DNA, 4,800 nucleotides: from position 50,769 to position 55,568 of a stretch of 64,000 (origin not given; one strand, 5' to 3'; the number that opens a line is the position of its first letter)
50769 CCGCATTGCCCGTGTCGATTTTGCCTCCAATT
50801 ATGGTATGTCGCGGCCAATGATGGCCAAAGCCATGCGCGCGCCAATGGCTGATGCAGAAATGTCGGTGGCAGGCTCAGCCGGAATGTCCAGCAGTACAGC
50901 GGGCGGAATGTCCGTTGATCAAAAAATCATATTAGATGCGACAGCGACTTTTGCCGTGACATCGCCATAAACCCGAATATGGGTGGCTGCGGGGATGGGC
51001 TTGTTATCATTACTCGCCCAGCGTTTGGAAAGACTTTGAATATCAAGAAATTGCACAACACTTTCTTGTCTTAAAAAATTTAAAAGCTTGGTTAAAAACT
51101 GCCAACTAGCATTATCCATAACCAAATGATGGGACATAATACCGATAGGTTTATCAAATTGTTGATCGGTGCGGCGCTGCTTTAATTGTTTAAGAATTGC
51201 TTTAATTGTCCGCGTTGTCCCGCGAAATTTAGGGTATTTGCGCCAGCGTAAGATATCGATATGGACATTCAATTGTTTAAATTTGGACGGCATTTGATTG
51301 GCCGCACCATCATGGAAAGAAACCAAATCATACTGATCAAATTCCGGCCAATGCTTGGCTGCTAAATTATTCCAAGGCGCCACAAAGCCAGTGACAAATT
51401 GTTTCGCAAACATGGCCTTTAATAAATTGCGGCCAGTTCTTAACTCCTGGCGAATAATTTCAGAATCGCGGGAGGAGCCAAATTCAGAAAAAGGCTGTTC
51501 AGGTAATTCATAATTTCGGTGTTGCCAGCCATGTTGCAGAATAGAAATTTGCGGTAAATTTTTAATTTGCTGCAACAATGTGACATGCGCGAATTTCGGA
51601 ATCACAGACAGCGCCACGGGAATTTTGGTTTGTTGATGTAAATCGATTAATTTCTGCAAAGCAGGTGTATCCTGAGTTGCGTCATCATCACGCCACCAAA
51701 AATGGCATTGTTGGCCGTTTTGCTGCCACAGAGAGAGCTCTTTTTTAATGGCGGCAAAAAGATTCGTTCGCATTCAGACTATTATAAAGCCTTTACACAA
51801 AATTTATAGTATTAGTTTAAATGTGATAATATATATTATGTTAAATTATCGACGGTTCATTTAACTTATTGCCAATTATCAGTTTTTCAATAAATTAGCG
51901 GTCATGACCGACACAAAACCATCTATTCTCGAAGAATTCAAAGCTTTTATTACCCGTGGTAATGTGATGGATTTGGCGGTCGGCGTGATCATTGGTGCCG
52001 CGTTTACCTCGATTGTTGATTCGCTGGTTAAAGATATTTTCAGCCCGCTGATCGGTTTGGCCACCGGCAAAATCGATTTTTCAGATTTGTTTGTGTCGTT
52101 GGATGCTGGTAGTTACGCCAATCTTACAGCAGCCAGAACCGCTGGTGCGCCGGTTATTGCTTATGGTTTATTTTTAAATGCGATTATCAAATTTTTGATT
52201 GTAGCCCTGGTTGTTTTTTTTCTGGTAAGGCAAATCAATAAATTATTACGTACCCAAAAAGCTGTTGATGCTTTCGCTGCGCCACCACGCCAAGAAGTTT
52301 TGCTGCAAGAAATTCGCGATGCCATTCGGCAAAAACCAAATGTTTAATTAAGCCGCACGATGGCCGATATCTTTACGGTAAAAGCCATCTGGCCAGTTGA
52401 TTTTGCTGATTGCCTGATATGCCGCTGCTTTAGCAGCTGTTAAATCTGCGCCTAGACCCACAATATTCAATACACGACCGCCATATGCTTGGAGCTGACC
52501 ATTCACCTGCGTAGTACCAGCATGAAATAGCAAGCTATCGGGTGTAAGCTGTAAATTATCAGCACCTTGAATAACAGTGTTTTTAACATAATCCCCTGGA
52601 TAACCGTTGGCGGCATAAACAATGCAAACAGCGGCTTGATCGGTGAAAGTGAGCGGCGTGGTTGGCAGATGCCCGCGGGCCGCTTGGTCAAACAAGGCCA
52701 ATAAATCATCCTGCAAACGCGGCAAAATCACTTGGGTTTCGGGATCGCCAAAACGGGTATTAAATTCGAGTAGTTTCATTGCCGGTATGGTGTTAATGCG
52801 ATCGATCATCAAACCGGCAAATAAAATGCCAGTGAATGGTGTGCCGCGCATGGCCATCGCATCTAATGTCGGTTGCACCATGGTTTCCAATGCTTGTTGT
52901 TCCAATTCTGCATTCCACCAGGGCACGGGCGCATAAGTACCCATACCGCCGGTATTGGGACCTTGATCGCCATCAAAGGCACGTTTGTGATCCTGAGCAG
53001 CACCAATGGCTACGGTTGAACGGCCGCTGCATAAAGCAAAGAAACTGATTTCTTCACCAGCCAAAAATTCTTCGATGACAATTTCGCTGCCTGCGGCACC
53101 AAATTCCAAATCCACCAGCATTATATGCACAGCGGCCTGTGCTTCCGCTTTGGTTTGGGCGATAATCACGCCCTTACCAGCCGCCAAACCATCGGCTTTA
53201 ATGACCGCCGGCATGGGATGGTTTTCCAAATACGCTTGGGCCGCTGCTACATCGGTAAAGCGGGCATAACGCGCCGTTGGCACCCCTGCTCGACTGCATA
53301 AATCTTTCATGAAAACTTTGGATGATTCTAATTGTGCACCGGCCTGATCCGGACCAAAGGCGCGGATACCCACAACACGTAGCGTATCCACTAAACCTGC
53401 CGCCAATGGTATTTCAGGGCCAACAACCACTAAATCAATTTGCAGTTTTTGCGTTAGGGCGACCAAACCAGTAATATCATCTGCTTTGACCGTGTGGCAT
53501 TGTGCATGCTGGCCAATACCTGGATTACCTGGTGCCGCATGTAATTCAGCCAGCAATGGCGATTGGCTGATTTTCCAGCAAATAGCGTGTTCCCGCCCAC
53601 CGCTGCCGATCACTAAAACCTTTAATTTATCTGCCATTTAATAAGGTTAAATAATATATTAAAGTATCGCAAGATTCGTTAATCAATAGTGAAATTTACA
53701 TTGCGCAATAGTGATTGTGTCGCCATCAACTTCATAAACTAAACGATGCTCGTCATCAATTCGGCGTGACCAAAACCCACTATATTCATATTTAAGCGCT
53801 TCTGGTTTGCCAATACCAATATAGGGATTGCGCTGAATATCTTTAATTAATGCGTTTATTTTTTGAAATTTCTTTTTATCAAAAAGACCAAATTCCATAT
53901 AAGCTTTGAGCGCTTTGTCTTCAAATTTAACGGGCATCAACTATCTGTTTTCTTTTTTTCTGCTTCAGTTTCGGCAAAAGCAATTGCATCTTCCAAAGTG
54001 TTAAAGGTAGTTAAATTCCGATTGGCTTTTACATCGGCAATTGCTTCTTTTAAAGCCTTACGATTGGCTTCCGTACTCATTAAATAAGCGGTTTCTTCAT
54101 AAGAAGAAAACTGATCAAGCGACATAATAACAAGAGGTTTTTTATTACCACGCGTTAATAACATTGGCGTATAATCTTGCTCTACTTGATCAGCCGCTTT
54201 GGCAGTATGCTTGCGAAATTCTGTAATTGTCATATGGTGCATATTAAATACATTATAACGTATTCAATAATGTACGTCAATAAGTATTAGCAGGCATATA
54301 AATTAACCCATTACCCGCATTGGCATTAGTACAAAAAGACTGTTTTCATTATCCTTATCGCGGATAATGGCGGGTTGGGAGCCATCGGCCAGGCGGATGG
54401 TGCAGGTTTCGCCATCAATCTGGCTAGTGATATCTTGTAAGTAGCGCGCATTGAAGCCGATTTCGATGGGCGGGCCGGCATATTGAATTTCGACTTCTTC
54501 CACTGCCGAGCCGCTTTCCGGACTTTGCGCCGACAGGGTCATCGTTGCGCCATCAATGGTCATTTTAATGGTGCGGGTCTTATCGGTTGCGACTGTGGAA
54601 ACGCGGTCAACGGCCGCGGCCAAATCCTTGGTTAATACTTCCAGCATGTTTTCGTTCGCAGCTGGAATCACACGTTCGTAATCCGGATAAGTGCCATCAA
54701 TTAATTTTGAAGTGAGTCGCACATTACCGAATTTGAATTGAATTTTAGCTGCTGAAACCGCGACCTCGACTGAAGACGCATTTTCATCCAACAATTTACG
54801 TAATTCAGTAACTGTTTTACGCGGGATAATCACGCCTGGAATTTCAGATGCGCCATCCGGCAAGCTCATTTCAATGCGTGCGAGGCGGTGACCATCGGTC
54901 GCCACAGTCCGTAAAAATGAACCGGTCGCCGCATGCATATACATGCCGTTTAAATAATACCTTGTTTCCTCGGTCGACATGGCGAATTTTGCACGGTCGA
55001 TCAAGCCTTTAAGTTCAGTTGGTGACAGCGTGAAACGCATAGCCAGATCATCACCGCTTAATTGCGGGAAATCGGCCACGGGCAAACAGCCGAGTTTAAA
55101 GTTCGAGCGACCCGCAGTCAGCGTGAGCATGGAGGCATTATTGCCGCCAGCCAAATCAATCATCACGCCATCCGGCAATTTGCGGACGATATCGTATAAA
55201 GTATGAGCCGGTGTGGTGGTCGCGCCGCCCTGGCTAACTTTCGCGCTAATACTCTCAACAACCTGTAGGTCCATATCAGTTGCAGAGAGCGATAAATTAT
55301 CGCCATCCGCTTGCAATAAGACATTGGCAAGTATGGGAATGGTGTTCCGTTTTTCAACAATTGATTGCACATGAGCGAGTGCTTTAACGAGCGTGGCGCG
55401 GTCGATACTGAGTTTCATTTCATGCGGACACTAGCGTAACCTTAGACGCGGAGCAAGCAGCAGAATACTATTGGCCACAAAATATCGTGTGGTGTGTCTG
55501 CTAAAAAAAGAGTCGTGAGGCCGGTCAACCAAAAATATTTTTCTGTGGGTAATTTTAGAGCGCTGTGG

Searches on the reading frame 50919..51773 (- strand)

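Call 58: search_protein_families(library=pfam, proteins=[window:50919-51773:-], max_evalue=0.00001)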
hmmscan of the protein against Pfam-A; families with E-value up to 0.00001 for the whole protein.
window:50919-51773:- (284 aa): 0 families

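Call 63: search_protein_families(library=pfam, proteins=[window:50919-51773:-], max_evalue=0.01)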
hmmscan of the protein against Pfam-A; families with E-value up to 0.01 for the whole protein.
window:50919-51773:- (284 aa): 1 family
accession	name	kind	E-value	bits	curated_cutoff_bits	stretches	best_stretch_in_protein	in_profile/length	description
PF10096.14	DUF2334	-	7.9e-05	22.8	26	1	31-163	8-153/203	Uncharacterized protein conserved in bacteria (DUF2334)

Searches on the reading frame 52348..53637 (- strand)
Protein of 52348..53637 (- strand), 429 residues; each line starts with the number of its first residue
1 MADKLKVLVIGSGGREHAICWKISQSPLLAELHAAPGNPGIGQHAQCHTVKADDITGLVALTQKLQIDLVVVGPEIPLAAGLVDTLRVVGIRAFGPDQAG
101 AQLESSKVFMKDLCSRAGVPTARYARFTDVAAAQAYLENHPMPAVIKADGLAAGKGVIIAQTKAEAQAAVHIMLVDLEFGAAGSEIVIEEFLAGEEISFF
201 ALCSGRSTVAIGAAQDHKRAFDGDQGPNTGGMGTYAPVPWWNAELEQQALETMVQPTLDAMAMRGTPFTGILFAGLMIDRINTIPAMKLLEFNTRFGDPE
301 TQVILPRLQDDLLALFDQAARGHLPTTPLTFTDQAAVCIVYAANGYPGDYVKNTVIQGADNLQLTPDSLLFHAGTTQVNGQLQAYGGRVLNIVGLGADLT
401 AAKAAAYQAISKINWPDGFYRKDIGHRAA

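Call 58: search_protein_families(library=pfam, proteins=[window:52348-53637:-], max_evalue=0.00001)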
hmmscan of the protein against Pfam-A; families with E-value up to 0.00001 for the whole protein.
window:52348-53637:- (429 aa): 3 families
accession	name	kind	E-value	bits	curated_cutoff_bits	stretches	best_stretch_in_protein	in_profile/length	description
PF01071.24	GARS_A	-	4.5e-74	248.9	27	1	105-301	1-194/194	Phosphoribosylglycinamide synthetase, ATP-grasp (A) domain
PF02844.21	GARS_N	-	2.3e-36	125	29.5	1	6-104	2-100/100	Phosphoribosylglycinamide synthetase, N domain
PF02843.22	GARS_C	-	2.3e-29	102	34.8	1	336-427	1-92/92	Phosphoribosylglycinamide synthetase, C domain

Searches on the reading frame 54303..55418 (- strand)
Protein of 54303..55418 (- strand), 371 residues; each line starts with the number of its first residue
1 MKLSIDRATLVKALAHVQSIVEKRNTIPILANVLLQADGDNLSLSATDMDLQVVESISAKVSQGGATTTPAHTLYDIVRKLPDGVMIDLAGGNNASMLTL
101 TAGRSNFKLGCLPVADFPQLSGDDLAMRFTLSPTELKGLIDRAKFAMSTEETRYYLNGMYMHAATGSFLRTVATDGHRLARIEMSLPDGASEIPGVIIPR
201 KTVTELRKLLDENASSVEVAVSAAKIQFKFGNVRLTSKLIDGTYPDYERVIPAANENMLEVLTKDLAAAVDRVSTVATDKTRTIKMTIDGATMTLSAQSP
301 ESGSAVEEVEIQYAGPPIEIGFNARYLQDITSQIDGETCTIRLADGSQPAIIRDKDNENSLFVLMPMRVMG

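Call 58: search_protein_families(library=pfam, proteins=[window:54303-55418:-], max_evalue=0.00001)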
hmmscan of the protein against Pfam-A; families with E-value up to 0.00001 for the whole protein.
window:54303-55418:- (371 aa): 3 families
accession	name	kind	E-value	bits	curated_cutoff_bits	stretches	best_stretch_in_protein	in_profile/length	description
PF02767.21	DNA_pol3_beta_2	-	7.3e-42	142.8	27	1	131-246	2-116/116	DNA polymerase III beta subunit, central domain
PF00712.24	DNA_pol3_beta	-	1.6e-37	128.8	24.4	1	1-120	1-119/120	DNA polymerase III beta subunit, N-terminal domain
PF02768.20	DNA_pol3_beta_3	-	1.1e-31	109.6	27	1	249-368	2-121/121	DNA polymerase III beta subunit, C-terminal domain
